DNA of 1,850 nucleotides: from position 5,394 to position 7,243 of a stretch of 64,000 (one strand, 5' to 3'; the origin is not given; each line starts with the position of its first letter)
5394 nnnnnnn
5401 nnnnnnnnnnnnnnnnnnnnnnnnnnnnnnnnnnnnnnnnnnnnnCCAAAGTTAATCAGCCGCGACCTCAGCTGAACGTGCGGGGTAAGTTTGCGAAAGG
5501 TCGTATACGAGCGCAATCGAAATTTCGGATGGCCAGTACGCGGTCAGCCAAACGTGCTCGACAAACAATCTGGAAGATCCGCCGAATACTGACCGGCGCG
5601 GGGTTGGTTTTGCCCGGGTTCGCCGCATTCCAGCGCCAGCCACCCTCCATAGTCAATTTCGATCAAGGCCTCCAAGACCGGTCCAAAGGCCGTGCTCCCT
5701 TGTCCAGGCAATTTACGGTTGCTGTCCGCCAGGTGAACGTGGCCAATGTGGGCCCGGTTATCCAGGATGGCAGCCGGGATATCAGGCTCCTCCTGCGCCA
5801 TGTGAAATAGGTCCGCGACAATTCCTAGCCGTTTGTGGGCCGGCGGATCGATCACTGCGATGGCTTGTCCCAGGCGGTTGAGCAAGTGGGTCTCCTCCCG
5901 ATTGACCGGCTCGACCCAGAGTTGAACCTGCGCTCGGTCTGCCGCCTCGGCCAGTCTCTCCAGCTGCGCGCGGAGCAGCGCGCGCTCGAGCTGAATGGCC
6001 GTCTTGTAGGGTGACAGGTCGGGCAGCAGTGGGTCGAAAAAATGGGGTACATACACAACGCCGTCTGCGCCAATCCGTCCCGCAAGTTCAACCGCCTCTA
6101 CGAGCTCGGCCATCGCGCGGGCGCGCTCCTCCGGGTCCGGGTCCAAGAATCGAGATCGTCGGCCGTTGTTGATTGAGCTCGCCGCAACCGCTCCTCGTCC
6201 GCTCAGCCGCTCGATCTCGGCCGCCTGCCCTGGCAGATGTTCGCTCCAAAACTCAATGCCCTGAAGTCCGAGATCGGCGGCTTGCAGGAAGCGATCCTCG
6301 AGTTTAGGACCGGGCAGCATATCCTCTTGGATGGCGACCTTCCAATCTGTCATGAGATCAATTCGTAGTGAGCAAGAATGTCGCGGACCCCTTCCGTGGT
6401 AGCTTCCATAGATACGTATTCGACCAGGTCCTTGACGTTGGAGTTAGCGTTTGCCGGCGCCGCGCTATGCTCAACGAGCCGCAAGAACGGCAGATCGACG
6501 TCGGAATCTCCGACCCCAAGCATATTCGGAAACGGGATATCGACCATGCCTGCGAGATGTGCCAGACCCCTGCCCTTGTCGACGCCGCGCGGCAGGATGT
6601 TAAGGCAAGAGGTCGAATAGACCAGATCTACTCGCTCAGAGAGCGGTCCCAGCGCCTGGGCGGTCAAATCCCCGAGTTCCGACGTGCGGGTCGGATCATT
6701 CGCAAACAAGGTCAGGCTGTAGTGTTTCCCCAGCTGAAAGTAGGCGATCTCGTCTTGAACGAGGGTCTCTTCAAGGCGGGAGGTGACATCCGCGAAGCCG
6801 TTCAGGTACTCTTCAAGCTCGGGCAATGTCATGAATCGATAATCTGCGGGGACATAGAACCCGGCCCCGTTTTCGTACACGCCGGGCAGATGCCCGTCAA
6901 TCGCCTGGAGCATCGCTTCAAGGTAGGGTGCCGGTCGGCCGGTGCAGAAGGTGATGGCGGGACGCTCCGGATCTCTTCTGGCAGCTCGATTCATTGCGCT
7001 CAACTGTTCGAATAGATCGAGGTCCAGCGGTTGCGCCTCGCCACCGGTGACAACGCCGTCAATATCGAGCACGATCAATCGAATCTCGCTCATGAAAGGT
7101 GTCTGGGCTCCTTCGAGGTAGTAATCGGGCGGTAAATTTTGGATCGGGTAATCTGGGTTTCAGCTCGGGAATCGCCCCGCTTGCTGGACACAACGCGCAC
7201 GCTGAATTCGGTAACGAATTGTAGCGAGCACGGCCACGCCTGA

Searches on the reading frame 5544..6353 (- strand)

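Call 48: search_protein_families(library=pfam, proteins=[window:5544-6353:-], max_evalue=0.00001)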
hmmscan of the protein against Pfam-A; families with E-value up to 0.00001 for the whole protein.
window:5544-6353:- (269 aa): 1 family
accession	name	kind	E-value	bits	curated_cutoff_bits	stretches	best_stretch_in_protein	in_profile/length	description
PF01261.30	AP_endonuc_2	-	7.4e-33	114.7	31.1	1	24-252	3-235/249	Xylose isomerase-like TIM barrel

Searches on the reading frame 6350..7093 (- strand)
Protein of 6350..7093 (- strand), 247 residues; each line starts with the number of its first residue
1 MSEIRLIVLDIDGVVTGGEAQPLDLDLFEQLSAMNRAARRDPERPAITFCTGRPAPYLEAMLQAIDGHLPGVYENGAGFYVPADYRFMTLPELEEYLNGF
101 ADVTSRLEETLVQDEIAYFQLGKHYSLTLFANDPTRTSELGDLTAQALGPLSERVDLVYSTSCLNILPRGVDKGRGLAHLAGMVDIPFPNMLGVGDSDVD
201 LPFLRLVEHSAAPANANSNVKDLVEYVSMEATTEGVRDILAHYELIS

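Call 48: search_protein_families(library=pfam, proteins=[window:6350-7093:-], max_evalue=0.00001)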
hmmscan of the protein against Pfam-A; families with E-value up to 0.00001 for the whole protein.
window:6350-7093:- (247 aa): 2 families
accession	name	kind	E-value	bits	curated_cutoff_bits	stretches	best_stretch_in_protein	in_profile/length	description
PF08282.18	Hydrolase_3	-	5.8e-15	56.1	20.9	1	158-239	173-254/255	haloacid dehalogenase-like hydrolase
PF05116.19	S6PP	-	4.6e-07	30.1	20.3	0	134-245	126-247/247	Sucrose-6F-phosphate phosphohydrolase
